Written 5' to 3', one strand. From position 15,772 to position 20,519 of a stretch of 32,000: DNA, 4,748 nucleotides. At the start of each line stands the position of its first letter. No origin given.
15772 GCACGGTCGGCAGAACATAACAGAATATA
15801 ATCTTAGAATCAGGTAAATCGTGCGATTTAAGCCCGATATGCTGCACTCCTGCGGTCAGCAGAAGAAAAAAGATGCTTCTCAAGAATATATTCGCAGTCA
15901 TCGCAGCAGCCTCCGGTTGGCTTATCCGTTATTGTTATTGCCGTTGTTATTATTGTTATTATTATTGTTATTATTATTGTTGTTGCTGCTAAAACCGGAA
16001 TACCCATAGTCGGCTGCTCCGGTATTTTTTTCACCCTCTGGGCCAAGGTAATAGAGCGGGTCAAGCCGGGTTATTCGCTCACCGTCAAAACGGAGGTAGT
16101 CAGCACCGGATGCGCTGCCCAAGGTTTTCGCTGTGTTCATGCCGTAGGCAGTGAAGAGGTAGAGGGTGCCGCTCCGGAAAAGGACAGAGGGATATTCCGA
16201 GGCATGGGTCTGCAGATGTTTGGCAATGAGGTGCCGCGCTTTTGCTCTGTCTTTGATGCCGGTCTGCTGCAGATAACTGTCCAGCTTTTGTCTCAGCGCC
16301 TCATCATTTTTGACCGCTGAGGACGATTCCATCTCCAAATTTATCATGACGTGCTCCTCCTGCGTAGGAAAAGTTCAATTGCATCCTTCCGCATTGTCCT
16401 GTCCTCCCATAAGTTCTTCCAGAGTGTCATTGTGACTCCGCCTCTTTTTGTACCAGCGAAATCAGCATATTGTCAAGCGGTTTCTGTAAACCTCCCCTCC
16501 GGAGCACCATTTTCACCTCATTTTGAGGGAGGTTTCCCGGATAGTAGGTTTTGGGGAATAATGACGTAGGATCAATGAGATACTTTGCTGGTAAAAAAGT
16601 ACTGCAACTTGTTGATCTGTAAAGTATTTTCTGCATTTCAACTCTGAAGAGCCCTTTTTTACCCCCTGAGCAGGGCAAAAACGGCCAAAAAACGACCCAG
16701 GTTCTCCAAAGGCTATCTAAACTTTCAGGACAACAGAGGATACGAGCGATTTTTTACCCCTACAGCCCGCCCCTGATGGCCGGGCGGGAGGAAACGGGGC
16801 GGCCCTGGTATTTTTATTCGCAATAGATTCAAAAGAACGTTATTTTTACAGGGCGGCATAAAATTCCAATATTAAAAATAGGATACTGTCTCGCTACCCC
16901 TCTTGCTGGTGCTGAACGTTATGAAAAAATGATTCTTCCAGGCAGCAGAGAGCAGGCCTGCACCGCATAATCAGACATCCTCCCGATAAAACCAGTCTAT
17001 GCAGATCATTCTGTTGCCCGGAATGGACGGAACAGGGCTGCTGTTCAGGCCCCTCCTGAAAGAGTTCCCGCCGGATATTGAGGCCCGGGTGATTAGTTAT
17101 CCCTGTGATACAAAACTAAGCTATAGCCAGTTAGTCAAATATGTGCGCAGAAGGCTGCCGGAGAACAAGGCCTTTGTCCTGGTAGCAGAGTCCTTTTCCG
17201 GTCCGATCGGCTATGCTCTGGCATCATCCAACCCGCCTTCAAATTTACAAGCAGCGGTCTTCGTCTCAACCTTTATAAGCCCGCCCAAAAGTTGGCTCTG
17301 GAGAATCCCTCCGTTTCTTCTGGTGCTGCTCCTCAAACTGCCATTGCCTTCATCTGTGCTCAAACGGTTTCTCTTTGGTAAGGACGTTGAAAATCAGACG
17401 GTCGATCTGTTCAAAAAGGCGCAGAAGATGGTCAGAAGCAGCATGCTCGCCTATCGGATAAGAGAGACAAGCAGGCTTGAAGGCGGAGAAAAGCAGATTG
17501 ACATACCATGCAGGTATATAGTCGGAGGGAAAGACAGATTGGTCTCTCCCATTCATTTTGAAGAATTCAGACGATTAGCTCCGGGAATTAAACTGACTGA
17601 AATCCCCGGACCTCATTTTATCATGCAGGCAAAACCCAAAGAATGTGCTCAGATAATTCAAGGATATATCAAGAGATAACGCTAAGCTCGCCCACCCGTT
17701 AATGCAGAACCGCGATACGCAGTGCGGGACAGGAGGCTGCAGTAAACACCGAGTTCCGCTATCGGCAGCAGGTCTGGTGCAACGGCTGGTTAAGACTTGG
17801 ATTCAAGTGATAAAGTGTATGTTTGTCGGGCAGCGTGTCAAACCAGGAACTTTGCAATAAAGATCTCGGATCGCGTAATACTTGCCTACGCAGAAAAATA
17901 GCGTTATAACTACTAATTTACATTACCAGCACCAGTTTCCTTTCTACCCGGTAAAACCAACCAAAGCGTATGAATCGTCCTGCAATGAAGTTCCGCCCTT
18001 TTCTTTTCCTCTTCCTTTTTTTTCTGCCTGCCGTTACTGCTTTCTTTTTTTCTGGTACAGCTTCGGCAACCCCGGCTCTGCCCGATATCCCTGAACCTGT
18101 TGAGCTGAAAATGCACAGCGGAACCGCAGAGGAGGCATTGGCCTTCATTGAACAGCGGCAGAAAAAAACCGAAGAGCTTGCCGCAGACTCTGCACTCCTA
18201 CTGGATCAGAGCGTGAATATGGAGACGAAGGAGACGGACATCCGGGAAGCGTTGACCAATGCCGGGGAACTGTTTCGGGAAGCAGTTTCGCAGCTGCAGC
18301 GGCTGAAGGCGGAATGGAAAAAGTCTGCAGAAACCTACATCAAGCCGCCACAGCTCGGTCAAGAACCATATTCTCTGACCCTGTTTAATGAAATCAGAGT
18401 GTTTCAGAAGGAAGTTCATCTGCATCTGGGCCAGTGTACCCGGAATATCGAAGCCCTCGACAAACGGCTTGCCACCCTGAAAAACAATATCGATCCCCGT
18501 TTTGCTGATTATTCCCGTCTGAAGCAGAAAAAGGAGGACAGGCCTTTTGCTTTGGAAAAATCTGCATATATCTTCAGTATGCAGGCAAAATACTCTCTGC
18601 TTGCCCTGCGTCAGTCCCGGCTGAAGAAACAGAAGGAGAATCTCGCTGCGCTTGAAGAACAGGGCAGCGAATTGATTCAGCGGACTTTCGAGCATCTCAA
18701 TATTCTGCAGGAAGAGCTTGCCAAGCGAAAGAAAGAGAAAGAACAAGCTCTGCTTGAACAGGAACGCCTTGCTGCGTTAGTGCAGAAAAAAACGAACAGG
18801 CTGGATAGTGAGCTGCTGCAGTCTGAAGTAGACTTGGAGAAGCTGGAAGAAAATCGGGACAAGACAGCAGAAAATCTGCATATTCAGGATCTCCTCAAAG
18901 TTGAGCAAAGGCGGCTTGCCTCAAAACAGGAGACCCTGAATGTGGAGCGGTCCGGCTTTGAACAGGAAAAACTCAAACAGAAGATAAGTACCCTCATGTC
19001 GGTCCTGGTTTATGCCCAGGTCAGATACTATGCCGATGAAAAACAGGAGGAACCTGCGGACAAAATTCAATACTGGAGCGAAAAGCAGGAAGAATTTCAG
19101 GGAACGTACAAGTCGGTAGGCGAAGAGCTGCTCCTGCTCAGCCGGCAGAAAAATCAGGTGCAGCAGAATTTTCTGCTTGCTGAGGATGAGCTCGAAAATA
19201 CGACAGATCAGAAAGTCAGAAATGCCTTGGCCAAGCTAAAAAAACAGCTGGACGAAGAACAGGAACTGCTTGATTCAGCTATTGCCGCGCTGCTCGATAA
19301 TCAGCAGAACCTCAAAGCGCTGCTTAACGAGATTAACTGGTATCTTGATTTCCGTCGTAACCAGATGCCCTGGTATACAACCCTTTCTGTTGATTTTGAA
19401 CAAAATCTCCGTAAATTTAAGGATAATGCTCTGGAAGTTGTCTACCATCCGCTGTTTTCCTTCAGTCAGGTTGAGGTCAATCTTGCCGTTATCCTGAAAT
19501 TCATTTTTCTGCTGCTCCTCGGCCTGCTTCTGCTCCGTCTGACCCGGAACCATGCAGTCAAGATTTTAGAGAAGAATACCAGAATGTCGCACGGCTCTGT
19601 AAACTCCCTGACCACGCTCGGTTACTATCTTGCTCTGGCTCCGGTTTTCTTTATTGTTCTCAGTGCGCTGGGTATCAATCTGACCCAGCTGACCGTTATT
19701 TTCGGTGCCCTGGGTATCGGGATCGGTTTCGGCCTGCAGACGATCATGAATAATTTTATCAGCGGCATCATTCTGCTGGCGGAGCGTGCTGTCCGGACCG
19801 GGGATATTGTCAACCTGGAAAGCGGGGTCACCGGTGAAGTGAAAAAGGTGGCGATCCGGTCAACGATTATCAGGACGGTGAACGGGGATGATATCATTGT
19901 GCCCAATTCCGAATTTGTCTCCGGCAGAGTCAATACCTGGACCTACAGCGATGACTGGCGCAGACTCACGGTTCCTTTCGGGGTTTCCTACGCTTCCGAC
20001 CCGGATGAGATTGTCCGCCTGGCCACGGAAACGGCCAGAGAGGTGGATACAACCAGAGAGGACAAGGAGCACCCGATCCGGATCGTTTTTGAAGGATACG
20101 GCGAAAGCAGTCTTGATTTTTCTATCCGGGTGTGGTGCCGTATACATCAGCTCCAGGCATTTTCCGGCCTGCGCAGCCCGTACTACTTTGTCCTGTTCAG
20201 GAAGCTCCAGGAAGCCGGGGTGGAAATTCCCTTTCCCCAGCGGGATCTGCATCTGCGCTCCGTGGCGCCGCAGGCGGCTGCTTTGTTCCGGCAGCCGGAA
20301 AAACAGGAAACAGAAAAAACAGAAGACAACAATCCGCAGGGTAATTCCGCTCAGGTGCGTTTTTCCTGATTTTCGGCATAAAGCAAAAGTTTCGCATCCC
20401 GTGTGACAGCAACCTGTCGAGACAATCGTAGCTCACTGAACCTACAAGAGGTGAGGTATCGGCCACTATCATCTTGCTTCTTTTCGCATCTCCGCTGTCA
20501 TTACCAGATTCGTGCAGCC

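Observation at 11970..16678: Tightly coupled minus-strand cluster (poly-Asn protein, GIDE-like membrane protein, PIN-like nuclease, radical SAM/SPASM enzyme, small lipoprotein) matching no pathway or defence system I can name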

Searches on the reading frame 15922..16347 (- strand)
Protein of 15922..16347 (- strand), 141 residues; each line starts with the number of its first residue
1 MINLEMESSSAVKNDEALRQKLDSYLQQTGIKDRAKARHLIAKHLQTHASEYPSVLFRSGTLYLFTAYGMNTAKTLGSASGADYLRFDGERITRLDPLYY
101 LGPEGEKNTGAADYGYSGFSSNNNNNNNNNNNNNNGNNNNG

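Call 3: search_protein_families(library=pfam, proteins=[window:15922-16347:-], max_evalue=0.1)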
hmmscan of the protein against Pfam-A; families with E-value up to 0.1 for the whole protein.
window:15922-16347:- (141 aa): 1 family
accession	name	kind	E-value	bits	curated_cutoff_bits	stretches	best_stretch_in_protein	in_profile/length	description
PF22038.1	PRC2_EED_ins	-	0.0031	18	27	1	102-139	57-93/146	Polycomb protein EED insertion domain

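Call 4: search_protein_families(library=ncbifam, proteins=[window:15922-16347:-], max_evalue=0.1)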
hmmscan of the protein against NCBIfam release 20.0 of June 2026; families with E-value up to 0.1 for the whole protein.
window:15922-16347:- (141 aa): 0 families

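Call 5: search_protein_families(library=padloc, proteins=[window:15922-16347:-], max_evalue=0.1)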
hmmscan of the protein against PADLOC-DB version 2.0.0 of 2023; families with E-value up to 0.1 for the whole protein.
window:15922-16347:- (141 aa): 0 families

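Call 34: find_homologous_proteins(query=window:16003-16347:-, max_evalue=0.01)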
Query window:16003-16347:- (115 aa): 15 proteins with E <= 0.01 among 19 candidates.
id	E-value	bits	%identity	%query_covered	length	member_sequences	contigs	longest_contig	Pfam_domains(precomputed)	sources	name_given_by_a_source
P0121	1.9e-52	194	80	97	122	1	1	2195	-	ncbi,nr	ncbi:MAG: hypothetical protein D3904_09150, partial [Candidatus Electrothrix sp. EH2]|nr:hypothetica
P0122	3.3e-41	158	66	97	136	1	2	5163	-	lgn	-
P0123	7.8e-41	157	69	90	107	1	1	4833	-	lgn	-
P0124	2.4e-37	145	66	97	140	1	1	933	-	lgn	-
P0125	2.2e-36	142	62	97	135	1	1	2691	-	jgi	jgi:hypothetical protein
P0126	5.6e-36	141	61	98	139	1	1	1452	-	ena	-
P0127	2.4e-35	139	63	91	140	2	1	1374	-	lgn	-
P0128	4.8e-35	138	61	99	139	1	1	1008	-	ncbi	-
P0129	1.7e-34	136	62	97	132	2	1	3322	-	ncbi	-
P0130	8.8e-33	131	62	86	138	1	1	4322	-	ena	-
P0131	1.2e-32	130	59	98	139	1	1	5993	-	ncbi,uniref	uniref:hypothetical protein n=1 Tax=Candidatus Electronema sp. TaxID=2698783 RepID=UPI004055A2B4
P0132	1.1e-31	127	57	93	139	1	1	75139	-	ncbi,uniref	ncbi:hypothetical protein [Candidatus Electronema sp. JC]|uniref:hypothetical protein n=1 Tax=Candid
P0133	1.1e-31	127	58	90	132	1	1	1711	-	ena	-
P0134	1.0e-24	105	51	97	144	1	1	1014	-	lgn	-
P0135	1.3e-21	95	53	79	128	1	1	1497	-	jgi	jgi:hypothetical protein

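Call 59: predict_structure(alignment_id=A7)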
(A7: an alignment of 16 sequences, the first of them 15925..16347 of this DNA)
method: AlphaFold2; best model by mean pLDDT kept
length: 141 residues; sequences in the alignment: 16
mean_pLDDT: 64.0   pTM: 0.53
mean pLDDT of the five models: 64.0, 59.2, 55.0, 53.2, 49.3
residues with pLDDT >= 90: 0; 70-90: 68; 50-70: 30; < 50: 43
segments of 3 or more residues with pLDDT < 50: 1-13, 103-130
pLDDT, mean of each block of 10 residues (from residue 1): 29 63 83 86 82 77 79 61 77 71 46 44 46 54 48
secondary structure, 60 per line:
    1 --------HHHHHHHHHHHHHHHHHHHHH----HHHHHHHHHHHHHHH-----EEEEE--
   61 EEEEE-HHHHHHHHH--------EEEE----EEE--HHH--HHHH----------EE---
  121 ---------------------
elements in order: H9-29 H34-48 E54-58 E61-65 H67-75 E84-87 E92-94 H102-105
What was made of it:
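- The N-domain model has only moderate confidence (pLDDT 64; call 59). The N-domain is a folded, conserved domain rather than a typical leader (call 59).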

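Call 62: fold_search(model_id=the predicted structure, library=pdb)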
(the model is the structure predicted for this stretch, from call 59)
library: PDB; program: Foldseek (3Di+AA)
matches with E <= 10: 140; with E <= 0.001: 0
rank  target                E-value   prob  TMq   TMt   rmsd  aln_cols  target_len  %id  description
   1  8vl4_MODEL_1_A        3.2e-01  0.72  0.33  0.43   5.4        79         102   14  Solution NMR Structure of de novo design protein 312 parent (released 2024-08-07)
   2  1i4k_I                1.6e+00  0.12  0.25  0.42   8.2        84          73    6  CRYSTAL STRUCTURE OF AN SM-LIKE PROTEIN (AF-SM1) FROM ARCHAEOGLOBUS FULGIDUS AT 2.5A RESOLUTION (released 2001-08-22)
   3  9l5r_f                1.6e+00  0.10  0.24  0.35   8.4        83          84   11  Cryo-EM structure of the thermophile spliceosome (state ILS) (released 2025-03-12)
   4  6qdv_b                2.0e+00  0.08  0.22  0.38   7.5        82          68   11  Human post-catalytic P complex spliceosome (released 2019-02-20)
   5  2ioq_A                2.1e+00  0.01  0.12  0.05  14.7       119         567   12  Crystal Structure of full-length HTPG, the Escherichia coli HSP90 (released 2006-11-21)
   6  1b34_A                2.2e+00  0.09  0.25  0.37   8.2        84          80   11  CRYSTAL STRUCTURE OF THE D1D2 SUB-COMPLEX FROM THE HUMAN SNRNP CORE DOMAIN (released 2000-01-13)
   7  3cw1_2                2.4e+00  0.03  0.15  0.22  10.8        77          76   17  Crystal Structure of Human Spliceosomal U1 snRNP (released 2009-03-24)
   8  9fit_B                2.5e+00  0.04  0.19  0.10   6.7        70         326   14  Structure-guided discovery of selective USP7 inhibitors with in vivo activity (released 2024-11-06)
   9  3cw1_1                2.7e+00  0.02  0.15  0.23  10.5        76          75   17  Crystal Structure of Human Spliceosomal U1 snRNP (released 2009-03-24)
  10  6vn5_A                3.2e+00  0.06  0.20  0.10   6.4        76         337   20  USP7 IN COMPLEX WITH LIGAND COMPOUND 7 (released 2020-04-29)
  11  6vn2_B                3.6e+00  0.04  0.17  0.09   6.0        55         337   14  USP7 IN COMPLEX WITH LIGAND COMPOUND 18 (released 2020-04-29)
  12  4c8q_F                3.9e+00  0.05  0.24  0.37   8.2        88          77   10  Crystal structure of the yeast Lsm1-7-Pat1 complex (released 2013-10-16)
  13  7hg7_B                3.9e+00  0.05  0.18  0.25   9.3        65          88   11  PanDDA analysis group deposition -- Crystal structure of HRP-2 PWWP domain in complex with Z46169164 (released 2024-11-06)
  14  3cw1_Z                3.9e+00  0.02  0.16  0.24   9.8        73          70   15  Crystal Structure of Human Spliceosomal U1 snRNP (released 2009-03-24)
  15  2o1u_B                4.1e+00  0.01  0.14  0.05  16.1       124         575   10  Structure of full length GRP94 with AMP-PNP bound (released 2007-10-23)
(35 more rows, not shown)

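Call 75: search_protein_representatives(alignment_id=A7)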
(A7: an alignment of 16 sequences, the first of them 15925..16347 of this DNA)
Query: 16 sequences, 137 profile positions. Proteins with E-value up to 0.001 (for the whole library): 61; up to 1e-10: 29; up to 1e-30: 3. The best 61 are listed.
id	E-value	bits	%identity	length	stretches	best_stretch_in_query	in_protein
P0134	2.0e-49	183.3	-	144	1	1-116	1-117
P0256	1.1e-41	158.3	-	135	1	9-136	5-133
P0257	1.5e-35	138.4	-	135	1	15-136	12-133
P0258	2.8e-24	101.9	-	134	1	12-137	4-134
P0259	4.0e-24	101.4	-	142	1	5-137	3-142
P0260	2.9e-23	98.6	-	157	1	16-136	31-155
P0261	8.2e-23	97.2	-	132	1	9-136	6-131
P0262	3.5e-22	95.1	-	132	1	10-136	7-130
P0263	4.6e-21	91.5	-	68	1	15-74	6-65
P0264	7.4e-19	84.3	-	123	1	17-134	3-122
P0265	2.3e-17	79.5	-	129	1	38-134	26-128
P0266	1.7e-16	76.7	-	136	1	18-137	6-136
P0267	2.3e-16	76.3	-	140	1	14-134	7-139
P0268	5.4e-16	75.1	-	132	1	52-136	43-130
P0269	3.6e-15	72.4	-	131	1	16-136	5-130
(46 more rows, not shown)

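Call 98: search_protein_families(library=phrogs, proteins=[window:15925-16347:-], max_evalue=0.001)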
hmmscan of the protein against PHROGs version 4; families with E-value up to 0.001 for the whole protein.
window:15925-16347:- (141 aa): 0 families

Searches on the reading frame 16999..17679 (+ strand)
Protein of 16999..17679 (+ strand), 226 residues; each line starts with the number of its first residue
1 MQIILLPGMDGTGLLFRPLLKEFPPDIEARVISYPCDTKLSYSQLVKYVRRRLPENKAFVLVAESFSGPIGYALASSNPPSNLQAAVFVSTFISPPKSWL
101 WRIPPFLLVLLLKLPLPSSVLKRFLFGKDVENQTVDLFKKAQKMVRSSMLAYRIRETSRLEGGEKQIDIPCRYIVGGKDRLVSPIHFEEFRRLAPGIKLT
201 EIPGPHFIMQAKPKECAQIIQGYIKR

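Call 3: search_protein_families(library=pfam, proteins=[window:16999-17679:+], max_evalue=0.1)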
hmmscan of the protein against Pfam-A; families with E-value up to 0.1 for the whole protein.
window:16999-17679:+ (226 aa): 3 families
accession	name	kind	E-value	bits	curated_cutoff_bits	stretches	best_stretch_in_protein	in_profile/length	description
PF12697.13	Abhydrolase_6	-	3.8e-07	31.4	26.3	1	3-218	1-216/217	Alpha/beta hydrolase family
PF00561.26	Abhydrolase_1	-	5.7e-06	26.6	25.8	1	40-208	53-240/245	alpha/beta hydrolase fold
PF12146.15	Hydrolase_4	-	1.7e-05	24.7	27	1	44-192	64-215/239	Serine aminopeptidase, S33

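Call 4: search_protein_families(library=ncbifam, proteins=[window:16999-17679:+], max_evalue=0.1)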
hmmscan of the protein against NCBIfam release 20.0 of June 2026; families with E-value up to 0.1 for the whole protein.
window:16999-17679:+ (226 aa): 5 families
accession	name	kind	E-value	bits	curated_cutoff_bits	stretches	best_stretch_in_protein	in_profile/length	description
NF004514.1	PRK05855.1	equivalog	5.8e-07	28.4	455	1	131-225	190-288/578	SDR family oxidoreductase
TIGR02427.1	protocat_pcaD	equivalog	0.00043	19.8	255.85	1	58-224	80-250/251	3-oxoadipate enol-lactonase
NF051488.1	bifunc_PcaDC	exception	0.0014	17.9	390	1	55-225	76-251/375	bifunctional 3-oxoadipate enol-lactonase/4-carboxymuconolactone decarboxylase PcaDC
TIGR03056.1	bchO_mg_che_rel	equivalog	0.0024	16.9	172.55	1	156-224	208-277/278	alpha/beta fold hydrolase BchO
TIGR03695.1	menH_SHCHC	equivalog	0.034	13.6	208.55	0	145-224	172-251/252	2-succinyl-6-hydroxy-2,4-cyclohexadiene-1-carboxylate synthase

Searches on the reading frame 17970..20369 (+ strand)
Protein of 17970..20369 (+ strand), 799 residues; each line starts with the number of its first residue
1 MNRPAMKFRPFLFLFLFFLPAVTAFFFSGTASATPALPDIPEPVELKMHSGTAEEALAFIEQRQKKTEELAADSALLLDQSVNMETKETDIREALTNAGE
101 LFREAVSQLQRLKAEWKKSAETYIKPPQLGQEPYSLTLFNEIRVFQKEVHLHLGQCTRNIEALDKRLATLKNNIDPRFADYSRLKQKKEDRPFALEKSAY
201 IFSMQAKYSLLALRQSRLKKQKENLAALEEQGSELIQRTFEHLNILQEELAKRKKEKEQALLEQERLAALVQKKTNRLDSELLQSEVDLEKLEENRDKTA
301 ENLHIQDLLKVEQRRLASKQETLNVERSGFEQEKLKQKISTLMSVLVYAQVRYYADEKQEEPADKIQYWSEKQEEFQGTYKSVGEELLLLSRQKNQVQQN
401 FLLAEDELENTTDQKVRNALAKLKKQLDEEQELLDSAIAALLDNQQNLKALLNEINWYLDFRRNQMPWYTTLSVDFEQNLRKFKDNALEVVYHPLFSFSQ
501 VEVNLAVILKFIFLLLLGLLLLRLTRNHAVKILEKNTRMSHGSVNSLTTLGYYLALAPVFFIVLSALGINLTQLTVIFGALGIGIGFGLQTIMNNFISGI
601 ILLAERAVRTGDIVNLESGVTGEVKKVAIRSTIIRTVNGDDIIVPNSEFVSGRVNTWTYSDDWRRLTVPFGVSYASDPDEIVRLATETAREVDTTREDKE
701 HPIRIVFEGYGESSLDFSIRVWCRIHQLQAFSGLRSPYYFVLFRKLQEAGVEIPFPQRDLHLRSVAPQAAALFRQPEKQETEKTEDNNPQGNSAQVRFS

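Call 65: search_protein_families(library=pfam, proteins=[window:17970-20369:+], max_evalue=0.001)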
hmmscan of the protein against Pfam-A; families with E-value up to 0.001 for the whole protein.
window:17970-20369:+ (799 aa): 3 families
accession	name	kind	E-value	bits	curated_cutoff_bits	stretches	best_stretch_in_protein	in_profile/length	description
PF00924.24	MS_channel_2nd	-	1.9e-16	60.3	20.2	1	592-655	2-64/68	Mechanosensitive ion channel, beta-domain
PF21082.3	MS_channel_3rd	-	2.9e-06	28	21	1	667-729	2-68/88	Mechanosensitive ion channel MscS, C-terminal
PF21088.3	MS_channel_1st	-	2.3e-05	24.7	23.1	1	552-590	4-42/42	Mechanosensitive ion channel, transmembrane helices 2/3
